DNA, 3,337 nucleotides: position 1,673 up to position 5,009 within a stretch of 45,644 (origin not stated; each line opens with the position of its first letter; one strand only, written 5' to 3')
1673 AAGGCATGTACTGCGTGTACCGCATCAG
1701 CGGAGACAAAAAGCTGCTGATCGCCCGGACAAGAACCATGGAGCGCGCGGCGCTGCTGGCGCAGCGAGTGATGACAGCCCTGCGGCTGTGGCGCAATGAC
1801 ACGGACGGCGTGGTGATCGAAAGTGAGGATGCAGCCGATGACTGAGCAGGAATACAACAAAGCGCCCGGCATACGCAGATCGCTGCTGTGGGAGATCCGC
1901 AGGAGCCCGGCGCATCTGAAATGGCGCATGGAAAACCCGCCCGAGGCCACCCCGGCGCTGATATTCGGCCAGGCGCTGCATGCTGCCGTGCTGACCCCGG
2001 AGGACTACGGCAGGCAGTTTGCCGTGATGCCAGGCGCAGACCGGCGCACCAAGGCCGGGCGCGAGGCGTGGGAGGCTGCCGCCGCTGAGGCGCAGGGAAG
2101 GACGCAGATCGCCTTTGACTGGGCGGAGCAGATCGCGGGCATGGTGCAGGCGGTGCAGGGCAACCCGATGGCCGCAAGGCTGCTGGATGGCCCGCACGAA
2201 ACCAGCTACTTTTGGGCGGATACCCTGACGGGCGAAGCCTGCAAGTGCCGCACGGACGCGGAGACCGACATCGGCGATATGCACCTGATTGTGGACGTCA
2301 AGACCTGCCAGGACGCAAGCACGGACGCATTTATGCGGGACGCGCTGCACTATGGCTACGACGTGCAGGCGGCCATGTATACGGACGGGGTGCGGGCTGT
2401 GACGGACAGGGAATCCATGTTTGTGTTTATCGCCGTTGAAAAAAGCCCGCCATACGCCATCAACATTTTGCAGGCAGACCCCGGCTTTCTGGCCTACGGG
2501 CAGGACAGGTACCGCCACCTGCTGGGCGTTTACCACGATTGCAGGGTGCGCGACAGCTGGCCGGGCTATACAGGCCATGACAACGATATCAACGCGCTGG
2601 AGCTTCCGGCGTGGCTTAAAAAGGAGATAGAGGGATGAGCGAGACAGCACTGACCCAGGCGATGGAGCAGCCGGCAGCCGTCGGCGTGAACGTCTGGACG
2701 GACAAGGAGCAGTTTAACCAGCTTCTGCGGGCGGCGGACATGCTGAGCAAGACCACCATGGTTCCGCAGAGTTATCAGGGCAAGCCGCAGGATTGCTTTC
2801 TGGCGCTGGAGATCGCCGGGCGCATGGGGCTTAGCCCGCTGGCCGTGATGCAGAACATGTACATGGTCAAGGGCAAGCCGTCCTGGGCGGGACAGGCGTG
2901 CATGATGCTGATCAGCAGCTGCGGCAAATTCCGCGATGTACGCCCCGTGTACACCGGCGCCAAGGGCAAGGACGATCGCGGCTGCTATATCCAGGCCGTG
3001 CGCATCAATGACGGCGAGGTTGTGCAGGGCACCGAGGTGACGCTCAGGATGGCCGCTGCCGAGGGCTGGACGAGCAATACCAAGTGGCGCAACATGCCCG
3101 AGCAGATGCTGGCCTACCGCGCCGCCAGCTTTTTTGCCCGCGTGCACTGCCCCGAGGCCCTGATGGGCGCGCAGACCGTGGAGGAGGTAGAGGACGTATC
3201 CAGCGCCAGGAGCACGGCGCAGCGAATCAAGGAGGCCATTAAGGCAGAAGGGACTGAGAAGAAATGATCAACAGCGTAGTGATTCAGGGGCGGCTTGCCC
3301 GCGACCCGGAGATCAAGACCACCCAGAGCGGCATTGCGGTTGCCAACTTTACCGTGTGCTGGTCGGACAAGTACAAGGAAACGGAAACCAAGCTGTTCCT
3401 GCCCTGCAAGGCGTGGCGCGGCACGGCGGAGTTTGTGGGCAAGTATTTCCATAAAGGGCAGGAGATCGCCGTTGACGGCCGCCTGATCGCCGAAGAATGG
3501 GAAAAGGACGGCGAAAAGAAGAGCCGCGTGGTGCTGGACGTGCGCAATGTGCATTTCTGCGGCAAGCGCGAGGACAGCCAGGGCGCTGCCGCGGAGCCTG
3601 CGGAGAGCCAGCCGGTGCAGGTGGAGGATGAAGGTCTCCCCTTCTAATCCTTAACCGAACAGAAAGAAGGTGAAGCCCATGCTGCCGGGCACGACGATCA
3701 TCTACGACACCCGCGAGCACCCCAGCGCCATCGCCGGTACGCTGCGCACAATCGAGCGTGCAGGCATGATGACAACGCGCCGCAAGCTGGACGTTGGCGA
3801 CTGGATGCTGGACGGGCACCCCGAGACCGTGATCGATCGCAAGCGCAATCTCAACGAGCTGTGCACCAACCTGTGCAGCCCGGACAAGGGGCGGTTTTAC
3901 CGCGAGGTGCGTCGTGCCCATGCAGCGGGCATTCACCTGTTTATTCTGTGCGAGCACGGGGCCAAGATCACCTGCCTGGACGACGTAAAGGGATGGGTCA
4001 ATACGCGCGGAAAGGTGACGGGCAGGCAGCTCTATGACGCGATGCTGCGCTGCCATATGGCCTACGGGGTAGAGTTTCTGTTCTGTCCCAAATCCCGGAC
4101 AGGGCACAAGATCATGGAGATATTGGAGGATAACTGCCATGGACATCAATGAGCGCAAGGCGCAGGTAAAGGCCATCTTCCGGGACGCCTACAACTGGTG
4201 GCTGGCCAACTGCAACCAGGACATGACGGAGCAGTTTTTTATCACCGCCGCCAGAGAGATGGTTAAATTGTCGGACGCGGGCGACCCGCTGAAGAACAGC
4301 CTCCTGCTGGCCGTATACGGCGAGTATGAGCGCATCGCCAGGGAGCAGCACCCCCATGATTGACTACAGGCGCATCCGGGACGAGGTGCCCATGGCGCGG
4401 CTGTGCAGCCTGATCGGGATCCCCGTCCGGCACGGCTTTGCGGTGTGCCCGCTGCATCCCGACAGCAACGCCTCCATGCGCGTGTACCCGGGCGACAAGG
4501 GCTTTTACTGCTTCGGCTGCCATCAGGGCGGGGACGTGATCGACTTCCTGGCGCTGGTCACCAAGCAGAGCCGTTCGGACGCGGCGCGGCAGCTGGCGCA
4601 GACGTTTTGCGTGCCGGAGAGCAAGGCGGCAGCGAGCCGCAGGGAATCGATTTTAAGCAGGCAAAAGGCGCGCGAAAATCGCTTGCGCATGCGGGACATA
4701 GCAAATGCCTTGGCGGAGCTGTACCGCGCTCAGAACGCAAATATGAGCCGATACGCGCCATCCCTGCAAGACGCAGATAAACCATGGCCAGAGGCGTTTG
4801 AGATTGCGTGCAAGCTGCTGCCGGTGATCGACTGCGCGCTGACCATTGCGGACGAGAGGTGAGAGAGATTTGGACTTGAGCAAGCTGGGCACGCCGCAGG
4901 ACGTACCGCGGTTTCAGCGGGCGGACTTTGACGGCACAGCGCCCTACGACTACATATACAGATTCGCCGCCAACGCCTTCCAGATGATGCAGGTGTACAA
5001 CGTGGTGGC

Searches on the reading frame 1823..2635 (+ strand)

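Call 34: search_protein_families(library=phrogs, proteins=[window:1823-2635:+], max_evalue=0.00001)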
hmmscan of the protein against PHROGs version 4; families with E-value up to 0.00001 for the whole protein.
window:1823-2635:+ (271 aa): 4 families
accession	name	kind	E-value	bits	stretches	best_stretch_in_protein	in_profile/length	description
phrog_412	-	DNA, RNA and nucleotide metabolism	1.9e-79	269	1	6-270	144-411/440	exonuclease VIII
phrog_607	-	DNA, RNA and nucleotide metabolism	5.4e-28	98.7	1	7-251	584-861/883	exonuclease VII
phrog_1227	-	DNA, RNA and nucleotide metabolism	2.2e-07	31.4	1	102-227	94-222/268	exonuclease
phrog_28222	-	DNA, RNA and nucleotide metabolism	1.6e-06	27.6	1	88-235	761-910/941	exonuclease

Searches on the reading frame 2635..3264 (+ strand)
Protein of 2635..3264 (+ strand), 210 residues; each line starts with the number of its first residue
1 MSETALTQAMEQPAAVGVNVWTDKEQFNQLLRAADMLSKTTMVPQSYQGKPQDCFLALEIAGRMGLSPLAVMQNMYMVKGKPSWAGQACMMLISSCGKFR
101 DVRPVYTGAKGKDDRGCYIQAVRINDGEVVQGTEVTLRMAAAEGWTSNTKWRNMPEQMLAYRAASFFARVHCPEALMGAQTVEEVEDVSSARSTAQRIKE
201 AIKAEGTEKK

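Call 34: search_protein_families(library=phrogs, proteins=[window:2635-3264:+], max_evalue=0.00001)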
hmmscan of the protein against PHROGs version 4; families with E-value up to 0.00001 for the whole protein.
window:2635-3264:+ (210 aa): 2 families
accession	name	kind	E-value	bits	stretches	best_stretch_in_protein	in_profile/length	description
phrog_561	-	DNA, RNA and nucleotide metabolism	7.2e-62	211.6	1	1-198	274-481/633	RecT-like ssDNA annealing protein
phrog_4171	-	DNA, RNA and nucleotide metabolism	1.3e-16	62.2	1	25-201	38-224/392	RecT-like ssDNA annealing protein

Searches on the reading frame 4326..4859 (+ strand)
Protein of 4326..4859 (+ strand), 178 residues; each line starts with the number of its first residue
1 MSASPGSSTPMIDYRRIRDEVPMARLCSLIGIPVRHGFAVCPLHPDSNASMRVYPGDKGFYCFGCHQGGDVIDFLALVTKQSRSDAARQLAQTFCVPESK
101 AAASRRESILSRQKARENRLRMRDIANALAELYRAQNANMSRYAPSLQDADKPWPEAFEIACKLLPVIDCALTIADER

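Call 34: search_protein_families(library=phrogs, proteins=[window:4326-4859:+], max_evalue=0.00001)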
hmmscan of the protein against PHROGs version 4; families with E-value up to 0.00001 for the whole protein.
window:4326-4859:+ (178 aa): 6 families
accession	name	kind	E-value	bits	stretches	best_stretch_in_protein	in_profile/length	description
phrog_11992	-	unknown function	2.4e-24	87.5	1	14-168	4-153/177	-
phrog_6444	-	DNA, RNA and nucleotide metabolism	2e-14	54.3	1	38-136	37-130/577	DNA primase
phrog_510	-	DNA, RNA and nucleotide metabolism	3.3e-11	43.6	1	38-141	45-149/667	DNA primase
phrog_47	-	DNA, RNA and nucleotide metabolism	1.1e-09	38.4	1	10-94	20-108/947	DNA primase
phrog_18097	-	DNA, RNA and nucleotide metabolism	1.1e-08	35.9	1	39-92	35-88/199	DNA primase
phrog_360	-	DNA, RNA and nucleotide metabolism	1.3e-08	36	1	39-118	32-110/133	DNA primase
